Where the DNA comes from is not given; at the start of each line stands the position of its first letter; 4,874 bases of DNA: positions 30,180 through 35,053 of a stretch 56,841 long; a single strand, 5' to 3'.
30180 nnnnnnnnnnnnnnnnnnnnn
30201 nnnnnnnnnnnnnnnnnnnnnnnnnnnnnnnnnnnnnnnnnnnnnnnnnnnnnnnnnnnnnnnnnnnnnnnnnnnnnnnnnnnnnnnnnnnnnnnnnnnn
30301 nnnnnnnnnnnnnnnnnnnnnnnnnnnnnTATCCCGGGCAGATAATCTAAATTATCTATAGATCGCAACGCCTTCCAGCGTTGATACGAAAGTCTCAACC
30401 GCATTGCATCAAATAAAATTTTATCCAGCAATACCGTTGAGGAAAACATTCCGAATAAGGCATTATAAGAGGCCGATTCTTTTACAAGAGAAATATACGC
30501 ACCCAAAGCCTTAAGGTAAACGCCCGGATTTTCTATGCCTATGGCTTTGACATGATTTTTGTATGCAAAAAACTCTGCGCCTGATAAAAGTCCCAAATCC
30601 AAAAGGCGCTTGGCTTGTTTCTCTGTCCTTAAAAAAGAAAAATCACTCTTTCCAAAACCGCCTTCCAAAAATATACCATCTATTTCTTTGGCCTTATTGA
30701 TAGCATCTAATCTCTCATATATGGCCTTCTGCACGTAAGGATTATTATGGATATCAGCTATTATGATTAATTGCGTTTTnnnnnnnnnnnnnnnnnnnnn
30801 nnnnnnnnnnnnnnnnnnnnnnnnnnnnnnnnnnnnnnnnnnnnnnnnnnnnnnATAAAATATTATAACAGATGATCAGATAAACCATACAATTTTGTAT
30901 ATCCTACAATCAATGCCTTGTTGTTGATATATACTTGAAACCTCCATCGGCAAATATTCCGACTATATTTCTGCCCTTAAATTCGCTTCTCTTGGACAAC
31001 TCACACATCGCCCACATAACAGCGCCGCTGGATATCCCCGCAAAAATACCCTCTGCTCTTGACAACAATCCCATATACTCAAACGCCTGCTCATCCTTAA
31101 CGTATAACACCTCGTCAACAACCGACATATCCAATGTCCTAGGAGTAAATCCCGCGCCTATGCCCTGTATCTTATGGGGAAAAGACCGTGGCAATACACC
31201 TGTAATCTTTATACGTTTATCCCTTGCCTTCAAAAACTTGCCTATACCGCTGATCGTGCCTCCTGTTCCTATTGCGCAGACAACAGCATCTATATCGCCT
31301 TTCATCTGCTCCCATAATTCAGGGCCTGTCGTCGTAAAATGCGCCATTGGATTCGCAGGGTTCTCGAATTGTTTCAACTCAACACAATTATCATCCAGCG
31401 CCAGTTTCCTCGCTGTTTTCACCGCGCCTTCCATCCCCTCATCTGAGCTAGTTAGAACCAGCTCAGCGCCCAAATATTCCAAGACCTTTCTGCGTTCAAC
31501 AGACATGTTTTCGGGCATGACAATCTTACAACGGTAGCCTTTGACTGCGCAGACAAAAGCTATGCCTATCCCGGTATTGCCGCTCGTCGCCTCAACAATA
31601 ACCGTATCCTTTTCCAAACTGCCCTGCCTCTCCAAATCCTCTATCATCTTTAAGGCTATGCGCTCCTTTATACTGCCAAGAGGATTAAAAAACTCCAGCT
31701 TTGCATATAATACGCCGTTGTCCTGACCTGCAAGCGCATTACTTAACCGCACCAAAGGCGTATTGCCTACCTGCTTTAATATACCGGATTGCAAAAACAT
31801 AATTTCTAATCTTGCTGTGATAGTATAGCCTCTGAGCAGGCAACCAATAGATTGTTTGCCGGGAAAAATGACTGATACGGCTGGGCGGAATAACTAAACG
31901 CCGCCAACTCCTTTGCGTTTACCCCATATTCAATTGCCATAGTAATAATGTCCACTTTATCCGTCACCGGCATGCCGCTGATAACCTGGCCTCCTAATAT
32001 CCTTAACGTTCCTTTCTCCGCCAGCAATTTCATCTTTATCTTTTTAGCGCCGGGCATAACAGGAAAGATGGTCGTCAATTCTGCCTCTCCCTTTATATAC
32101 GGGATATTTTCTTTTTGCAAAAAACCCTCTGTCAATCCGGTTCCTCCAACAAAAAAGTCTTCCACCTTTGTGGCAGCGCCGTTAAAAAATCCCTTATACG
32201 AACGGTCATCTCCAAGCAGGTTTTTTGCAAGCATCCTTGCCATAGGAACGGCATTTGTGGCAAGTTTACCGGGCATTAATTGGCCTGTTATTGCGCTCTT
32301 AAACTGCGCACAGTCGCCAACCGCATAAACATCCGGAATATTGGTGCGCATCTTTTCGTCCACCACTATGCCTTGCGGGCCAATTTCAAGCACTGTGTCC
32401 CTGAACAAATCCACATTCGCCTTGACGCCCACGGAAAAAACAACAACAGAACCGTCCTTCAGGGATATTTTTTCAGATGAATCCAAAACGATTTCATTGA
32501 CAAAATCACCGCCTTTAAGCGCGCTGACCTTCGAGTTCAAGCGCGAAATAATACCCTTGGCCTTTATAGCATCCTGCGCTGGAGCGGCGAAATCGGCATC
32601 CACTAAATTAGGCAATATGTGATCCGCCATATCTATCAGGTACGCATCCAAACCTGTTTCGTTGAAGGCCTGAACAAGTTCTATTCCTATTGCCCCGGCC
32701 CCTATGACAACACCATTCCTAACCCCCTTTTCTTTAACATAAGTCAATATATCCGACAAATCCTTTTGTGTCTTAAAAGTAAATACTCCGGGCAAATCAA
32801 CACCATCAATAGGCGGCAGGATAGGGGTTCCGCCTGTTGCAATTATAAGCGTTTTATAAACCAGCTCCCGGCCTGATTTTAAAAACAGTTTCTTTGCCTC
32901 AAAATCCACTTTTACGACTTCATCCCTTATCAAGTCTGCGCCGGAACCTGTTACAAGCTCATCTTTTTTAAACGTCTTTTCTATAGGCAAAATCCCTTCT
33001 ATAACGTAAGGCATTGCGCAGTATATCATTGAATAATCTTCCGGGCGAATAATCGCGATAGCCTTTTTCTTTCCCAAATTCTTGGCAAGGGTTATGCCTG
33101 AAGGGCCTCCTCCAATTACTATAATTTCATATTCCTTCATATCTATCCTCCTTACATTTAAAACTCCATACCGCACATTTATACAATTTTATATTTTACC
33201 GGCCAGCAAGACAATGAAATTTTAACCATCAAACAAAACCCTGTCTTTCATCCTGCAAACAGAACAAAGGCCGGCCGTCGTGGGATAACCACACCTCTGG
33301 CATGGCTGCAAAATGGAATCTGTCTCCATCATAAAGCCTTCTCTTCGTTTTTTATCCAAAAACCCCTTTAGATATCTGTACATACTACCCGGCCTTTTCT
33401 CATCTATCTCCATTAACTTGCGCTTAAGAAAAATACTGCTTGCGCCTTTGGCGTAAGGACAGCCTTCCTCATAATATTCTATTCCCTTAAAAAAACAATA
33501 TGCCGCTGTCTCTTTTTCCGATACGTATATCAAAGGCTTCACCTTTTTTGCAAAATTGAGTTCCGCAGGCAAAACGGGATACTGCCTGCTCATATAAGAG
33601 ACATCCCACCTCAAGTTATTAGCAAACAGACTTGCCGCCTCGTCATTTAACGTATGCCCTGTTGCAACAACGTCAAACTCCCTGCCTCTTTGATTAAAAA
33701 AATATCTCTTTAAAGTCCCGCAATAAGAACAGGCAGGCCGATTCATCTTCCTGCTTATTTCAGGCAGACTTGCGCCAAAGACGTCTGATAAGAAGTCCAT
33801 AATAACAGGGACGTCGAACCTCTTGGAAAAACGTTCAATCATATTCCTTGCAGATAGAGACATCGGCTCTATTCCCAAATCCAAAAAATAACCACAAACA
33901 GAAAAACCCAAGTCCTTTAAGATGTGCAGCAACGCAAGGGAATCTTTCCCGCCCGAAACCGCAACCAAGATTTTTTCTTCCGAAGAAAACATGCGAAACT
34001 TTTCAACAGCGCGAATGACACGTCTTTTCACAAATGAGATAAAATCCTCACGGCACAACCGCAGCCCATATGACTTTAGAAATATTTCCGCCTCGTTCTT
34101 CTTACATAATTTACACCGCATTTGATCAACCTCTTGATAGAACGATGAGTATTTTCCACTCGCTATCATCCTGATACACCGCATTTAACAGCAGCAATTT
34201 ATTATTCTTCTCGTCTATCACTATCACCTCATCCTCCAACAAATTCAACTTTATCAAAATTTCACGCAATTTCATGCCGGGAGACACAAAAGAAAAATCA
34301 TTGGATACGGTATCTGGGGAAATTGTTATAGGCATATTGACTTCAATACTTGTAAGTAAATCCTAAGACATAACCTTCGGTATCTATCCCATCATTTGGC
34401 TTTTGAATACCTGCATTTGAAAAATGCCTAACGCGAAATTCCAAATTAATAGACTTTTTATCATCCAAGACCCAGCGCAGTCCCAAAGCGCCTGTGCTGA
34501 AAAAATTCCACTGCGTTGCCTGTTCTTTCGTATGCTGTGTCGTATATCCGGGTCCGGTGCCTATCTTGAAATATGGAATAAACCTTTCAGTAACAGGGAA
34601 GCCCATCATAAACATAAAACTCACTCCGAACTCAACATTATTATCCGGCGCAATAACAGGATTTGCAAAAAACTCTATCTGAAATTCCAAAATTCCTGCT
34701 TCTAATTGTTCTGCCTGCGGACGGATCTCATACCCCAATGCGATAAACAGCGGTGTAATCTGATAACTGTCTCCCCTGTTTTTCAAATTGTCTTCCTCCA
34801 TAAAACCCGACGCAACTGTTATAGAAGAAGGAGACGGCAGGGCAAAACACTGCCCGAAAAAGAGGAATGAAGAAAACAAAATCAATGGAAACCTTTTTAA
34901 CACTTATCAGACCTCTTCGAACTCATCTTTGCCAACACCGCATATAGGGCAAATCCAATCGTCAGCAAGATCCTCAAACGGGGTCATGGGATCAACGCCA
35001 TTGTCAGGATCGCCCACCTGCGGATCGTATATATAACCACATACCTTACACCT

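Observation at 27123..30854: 1243-aa exported multi-enzyme-like protein of unknown function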

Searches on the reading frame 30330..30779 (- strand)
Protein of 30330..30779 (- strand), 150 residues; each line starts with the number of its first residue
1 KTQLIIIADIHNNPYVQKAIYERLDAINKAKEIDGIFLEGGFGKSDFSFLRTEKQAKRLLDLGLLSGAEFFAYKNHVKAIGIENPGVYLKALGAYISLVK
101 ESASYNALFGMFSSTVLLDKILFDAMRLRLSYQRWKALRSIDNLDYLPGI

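Call 44: search_solved_structures(query=A3, max_evalue=10, show_alignments=3)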
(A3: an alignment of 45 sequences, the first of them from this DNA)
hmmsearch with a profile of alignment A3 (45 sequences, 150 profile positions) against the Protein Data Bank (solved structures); distinct sequences matched with E-value up to 10: 6.
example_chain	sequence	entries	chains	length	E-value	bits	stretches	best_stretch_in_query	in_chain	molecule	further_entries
9v9b_A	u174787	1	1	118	0.14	15.3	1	13-70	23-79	Outer membrane beta-barrel domain-containing protein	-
9v99_A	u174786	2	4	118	0.21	14.7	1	13-70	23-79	Outer membrane beta-barrel domain-containing protein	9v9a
4bjm_A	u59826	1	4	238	0.41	13.8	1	54-141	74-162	AVRM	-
4wfc_B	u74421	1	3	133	1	12.5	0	85-134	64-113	Exosome complex protein LRP1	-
6arh_A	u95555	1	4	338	1.2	12.3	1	20-70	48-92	N-acetylneuraminate lyase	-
7r81_b1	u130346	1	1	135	1.2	12.2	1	36-78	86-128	60S ribosomal protein L27 (eL27)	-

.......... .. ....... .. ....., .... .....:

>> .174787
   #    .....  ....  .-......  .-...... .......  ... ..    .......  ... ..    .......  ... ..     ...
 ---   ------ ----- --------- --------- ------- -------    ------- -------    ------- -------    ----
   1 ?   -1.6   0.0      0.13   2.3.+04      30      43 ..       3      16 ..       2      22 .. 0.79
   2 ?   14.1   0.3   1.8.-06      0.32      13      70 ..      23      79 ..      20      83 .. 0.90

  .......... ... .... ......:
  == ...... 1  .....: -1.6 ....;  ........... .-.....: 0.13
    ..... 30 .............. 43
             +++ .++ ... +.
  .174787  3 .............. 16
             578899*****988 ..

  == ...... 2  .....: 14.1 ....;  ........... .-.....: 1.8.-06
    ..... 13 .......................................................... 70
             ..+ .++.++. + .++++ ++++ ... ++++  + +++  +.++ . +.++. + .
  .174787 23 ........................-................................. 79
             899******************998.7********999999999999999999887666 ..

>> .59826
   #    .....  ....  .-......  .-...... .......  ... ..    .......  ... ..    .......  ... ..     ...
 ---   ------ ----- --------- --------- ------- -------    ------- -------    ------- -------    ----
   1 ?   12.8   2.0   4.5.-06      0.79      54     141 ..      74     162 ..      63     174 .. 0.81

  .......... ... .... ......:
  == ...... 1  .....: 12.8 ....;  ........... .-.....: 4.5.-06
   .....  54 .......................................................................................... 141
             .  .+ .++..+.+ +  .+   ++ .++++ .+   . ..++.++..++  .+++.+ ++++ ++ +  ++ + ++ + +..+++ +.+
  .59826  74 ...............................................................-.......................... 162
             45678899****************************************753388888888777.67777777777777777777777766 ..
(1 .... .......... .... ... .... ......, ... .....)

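Call 45: find_homologous_proteins(query=A3, max_evalue=0.001)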
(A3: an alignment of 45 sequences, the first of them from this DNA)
Query A3 (45 sequences) (150 aa, profile of the alignment): 1 proteins with E <= 0.001 among 1789 candidates.
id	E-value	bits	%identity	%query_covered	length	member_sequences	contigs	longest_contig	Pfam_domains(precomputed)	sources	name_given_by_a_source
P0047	5.2e-45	171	35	58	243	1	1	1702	PF08349.17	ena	-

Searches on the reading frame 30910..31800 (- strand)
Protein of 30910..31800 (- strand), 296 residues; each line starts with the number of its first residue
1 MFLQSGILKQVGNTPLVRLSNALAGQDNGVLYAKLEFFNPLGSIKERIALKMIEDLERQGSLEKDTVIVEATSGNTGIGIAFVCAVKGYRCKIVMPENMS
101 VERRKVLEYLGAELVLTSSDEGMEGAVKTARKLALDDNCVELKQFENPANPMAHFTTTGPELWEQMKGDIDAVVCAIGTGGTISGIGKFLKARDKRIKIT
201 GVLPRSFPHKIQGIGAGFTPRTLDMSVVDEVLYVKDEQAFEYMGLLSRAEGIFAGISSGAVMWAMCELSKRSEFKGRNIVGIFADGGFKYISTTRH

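Call 7: search_protein_families(library=pfam, proteins=[window:30910-31800:-])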
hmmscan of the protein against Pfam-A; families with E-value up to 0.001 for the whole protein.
window:30910-31800:- (296 aa): 1 family
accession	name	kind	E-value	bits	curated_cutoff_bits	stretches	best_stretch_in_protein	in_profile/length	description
PF00291.31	PALP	-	2.6e-75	253.9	35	1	8-284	2-294/295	Pyridoxal-phosphate dependent enzyme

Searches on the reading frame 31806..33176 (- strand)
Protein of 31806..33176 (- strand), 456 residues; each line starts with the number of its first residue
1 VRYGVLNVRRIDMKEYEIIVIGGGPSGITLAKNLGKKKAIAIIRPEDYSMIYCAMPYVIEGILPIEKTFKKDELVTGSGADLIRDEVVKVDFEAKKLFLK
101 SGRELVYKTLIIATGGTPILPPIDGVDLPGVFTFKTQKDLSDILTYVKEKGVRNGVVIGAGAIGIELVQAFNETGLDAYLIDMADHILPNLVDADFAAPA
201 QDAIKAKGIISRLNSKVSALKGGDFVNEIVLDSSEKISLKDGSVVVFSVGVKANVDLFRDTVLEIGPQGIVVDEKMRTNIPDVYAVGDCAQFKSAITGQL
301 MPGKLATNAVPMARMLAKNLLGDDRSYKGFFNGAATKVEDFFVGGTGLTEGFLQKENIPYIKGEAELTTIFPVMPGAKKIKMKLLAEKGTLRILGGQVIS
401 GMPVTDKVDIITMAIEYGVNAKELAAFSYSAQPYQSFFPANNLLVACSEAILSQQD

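Call 7: search_protein_families(library=pfam, proteins=[window:31806-33176:-])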
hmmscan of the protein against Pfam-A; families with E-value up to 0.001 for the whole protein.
window:31806-33176:- (456 aa): 5 families
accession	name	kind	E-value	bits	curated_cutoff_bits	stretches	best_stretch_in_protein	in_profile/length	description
PF07992.20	Pyr_redox_2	-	4.4e-51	174.5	26.1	1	16-297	1-278/291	Pyridine nucleotide-disulphide oxidoreductase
PF00070.33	Pyr_redox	-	2.7e-16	60.3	22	1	155-231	2-79/82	Pyridine nucleotide-disulphide oxidoreductase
PF02852.28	Pyr_redox_dim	-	7.1e-09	36.3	25.3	1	336-433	4-100/110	Pyridine nucleotide-disulphide oxidoreductase, dimerisation domain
PF13738.12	Pyr_redox_3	-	3.7e-07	30.1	30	0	156-181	1-26/305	Pyridine nucleotide-disulphide oxidoreductase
PF03486.20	HI0933_like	-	0.00014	21.8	50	0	17-39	2-24/244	HI0933-like protein Rossmann domain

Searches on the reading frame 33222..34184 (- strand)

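Call 7: search_protein_families(library=pfam, proteins=[window:33222-34184:-])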
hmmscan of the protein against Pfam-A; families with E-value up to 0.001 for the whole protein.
window:33222-34184:- (320 aa): 2 families
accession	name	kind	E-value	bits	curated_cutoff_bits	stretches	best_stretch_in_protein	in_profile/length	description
PF01171.26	ATP_bind_3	-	3.1e-10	40.5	27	1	71-239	1-165/182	PP-loop family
PF22082.2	TtuA_LIM_N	-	2.1e-06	28.1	27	1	23-49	1-26/26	2-thiouridine synthetase TtuA, N-terminal LIM domain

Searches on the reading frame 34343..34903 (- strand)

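Call 7: search_protein_families(library=pfam, proteins=[window:34343-34903:-])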
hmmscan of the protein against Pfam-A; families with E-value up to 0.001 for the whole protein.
window:34343-34903:- (186 aa): 2 families
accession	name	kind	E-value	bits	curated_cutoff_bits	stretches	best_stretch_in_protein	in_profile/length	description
PF09411.16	PagL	-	7e-17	62.3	23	1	73-182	27-135/136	Lipid A 3-O-deacylase (PagL)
PF13505.12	OMP_b-brl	-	3.8e-05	24.4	28.7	1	93-185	86-174/175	Outer membrane protein beta-barrel domain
